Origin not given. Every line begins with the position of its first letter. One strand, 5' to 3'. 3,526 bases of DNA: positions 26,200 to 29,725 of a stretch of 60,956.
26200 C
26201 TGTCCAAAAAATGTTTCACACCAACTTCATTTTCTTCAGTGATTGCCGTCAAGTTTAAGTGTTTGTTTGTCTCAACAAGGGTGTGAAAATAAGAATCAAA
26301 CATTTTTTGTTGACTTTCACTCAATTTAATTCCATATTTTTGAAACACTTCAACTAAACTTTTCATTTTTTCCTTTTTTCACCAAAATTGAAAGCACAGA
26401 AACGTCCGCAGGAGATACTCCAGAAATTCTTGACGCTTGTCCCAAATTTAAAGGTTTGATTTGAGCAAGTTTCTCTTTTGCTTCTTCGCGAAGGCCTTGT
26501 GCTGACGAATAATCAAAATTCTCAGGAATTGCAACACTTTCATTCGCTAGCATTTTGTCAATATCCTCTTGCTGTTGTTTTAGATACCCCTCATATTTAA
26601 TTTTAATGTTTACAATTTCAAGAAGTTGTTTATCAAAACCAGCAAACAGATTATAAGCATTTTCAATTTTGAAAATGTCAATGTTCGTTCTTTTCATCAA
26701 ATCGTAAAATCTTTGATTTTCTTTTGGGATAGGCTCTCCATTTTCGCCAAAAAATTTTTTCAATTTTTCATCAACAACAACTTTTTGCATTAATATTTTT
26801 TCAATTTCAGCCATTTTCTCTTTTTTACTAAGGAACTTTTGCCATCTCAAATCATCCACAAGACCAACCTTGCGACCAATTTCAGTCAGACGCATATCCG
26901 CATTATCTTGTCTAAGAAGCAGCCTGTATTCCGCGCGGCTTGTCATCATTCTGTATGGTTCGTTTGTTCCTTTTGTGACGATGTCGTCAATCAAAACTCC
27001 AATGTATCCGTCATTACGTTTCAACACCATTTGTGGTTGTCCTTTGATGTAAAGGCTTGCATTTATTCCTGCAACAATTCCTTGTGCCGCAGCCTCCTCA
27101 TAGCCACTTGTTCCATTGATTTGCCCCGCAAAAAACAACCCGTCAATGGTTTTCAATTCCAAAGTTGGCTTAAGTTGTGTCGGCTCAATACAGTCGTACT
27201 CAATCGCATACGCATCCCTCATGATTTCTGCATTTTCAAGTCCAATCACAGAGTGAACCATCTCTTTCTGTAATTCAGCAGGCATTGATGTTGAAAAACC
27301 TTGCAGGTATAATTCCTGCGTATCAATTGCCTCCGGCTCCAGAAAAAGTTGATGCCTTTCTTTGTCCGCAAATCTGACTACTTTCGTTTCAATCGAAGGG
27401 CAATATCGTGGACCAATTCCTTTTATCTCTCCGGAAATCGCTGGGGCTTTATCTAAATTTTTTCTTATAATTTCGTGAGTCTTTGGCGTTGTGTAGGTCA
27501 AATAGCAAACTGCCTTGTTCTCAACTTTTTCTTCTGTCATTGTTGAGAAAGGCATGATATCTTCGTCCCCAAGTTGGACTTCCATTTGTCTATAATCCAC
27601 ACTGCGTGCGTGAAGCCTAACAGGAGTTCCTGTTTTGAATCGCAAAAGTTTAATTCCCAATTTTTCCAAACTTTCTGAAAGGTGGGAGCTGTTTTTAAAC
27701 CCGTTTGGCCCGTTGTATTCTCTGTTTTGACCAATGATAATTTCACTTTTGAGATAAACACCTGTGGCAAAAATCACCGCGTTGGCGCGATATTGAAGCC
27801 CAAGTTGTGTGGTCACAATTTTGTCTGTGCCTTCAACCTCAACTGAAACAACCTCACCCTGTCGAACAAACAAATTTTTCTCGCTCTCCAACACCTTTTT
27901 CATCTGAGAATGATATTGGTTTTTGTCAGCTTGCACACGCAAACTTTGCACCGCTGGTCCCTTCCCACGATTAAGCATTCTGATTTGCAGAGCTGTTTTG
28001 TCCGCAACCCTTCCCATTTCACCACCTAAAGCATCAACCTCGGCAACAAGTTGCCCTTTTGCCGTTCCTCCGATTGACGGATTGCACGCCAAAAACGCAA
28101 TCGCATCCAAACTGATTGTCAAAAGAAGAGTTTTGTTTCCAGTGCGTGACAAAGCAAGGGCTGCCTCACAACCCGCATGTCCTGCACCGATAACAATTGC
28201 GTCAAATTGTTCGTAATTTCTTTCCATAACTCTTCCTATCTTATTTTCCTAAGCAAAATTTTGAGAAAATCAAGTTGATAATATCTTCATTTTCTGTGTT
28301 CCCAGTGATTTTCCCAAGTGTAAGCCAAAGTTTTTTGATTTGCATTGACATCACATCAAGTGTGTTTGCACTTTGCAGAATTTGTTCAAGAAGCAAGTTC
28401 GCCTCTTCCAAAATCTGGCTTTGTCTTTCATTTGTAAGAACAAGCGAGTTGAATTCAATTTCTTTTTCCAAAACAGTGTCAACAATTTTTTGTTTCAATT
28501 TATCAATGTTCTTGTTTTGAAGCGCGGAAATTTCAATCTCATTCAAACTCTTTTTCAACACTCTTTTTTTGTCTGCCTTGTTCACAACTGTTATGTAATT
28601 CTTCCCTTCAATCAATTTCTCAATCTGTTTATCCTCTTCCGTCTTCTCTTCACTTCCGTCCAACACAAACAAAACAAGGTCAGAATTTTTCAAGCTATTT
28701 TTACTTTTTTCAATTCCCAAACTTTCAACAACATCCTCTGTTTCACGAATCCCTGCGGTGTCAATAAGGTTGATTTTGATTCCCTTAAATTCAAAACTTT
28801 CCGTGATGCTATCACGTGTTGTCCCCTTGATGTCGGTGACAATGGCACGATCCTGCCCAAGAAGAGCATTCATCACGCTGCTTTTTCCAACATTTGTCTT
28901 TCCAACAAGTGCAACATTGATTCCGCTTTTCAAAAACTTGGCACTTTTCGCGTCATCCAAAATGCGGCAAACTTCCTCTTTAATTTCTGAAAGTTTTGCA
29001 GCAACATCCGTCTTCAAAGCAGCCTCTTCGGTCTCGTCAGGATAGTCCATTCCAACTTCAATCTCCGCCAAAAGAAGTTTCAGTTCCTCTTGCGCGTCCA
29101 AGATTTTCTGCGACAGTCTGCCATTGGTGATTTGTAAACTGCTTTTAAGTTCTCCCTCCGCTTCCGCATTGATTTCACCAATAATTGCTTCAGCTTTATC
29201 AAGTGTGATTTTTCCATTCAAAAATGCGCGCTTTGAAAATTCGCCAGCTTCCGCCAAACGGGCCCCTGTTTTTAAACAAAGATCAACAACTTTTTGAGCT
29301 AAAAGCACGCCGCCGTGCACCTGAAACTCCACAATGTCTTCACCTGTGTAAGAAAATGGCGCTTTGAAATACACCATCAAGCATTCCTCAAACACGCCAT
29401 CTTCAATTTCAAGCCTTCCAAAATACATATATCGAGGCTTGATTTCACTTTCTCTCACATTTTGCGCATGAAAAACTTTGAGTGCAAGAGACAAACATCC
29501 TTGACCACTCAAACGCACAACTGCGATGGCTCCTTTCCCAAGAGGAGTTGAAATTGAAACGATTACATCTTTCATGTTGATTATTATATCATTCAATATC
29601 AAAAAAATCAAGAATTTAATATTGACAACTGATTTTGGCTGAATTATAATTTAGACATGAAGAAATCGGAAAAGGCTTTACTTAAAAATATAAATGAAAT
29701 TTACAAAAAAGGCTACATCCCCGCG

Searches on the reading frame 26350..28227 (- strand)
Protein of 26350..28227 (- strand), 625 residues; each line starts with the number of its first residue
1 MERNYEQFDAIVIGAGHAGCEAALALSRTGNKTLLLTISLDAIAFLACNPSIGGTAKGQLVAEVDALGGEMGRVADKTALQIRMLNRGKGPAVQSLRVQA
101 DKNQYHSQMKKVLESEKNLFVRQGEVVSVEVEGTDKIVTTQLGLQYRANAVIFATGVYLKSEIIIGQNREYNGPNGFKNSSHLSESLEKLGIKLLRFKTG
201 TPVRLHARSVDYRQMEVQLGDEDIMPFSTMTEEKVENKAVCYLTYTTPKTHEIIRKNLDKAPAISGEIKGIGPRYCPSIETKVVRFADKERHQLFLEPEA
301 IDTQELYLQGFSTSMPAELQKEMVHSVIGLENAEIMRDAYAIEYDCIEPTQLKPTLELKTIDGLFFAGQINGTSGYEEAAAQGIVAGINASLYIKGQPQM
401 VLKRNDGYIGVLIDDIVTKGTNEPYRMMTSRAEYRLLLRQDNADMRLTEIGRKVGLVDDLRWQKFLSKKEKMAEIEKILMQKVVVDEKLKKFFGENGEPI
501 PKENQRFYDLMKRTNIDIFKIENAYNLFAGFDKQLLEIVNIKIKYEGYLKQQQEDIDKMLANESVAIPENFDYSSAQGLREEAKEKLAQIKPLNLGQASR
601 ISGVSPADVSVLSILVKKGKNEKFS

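Call 41: search_protein_families(library=pfam, proteins=[window:26350-28227:-], max_evalue=0.0001)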
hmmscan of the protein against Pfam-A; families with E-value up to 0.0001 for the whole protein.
window:26350-28227:- (625 aa): 7 families
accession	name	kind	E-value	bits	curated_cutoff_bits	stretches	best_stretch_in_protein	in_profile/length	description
PF01134.28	GIDA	-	8.3e-159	529.3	22.1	1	9-397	1-390/391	Glucose inhibited division protein A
PF13932.14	SAM_GIDA_C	-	2.1e-23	82.3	27.1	1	558-612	2-56/57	tRNA modifying enzyme MnmG/GidA C-terminal helical bundle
PF21680.2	GIDA_C_1st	-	9.3e-14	52.4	24.7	1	460-553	2-96/96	tRNA modifying enzyme MnmG/GidA C-terminal helical domain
PF13738.12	Pyr_redox_3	-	1.1e-08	35.1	30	1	82-161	60-138/305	Pyridine nucleotide-disulphide oxidoreductase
PF07992.20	Pyr_redox_2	-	4.1e-07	30.1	26.1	1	9-157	2-109/291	Pyridine nucleotide-disulphide oxidoreductase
PF12831.13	FAD_oxidored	-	2.4e-05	24.3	27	1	9-156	1-145/416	FAD dependent oxidoreductase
PF01266.30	DAO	-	2.5e-05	24.4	27.9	0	9-36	1-28/353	FAD dependent oxidoreductase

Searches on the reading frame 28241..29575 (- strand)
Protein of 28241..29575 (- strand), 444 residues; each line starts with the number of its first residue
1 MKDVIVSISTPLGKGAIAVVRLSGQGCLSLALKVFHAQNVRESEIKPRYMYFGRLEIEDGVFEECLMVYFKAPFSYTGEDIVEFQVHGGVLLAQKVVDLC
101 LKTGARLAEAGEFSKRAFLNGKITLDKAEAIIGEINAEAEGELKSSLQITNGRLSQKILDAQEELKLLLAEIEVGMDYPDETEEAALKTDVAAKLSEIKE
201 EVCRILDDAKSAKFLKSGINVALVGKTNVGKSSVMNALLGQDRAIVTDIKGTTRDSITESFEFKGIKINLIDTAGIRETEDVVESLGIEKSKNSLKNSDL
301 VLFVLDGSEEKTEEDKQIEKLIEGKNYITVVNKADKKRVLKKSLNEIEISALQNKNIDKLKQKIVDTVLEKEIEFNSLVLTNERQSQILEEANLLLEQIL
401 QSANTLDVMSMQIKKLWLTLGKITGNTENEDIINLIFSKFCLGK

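Call 41: search_protein_families(library=pfam, proteins=[window:28241-29575:-], max_evalue=0.0001)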
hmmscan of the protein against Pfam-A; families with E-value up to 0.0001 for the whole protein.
window:28241-29575:- (444 aa): 8 families
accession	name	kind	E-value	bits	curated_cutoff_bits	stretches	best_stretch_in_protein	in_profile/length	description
PF12631.12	MnmE_helical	-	3.1e-38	132.5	40.1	1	125-441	1-211/211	MnmE helical domain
PF10396.14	TrmE_N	-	1.7e-37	128.6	29.8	1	5-122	2-117/117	GTP-binding protein TrmE N-terminus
PF01926.29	MMR_HSR1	-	1.1e-28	100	21.9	1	220-333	1-113/113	50S ribosome-binding GTPase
PF02421.24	FeoB_N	-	1e-09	38.5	27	1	220-378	2-152/156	Ferrous iron transport protein B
PF04548.22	AIG1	-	2.5e-09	37.2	27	1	220-322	2-107/212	AIG1 family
PF00350.29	Dynamin_N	-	9.5e-08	32.7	27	0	221-254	1-33/168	Dynamin family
PF00009.33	GTP_EFTU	-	7.3e-06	26.1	26.5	0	219-372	4-154/188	Elongation factor Tu GTP binding domain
PF03193.22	RsgA_GTPase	-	6.2e-05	23.3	30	0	213-279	102-171/174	RsgA GTPase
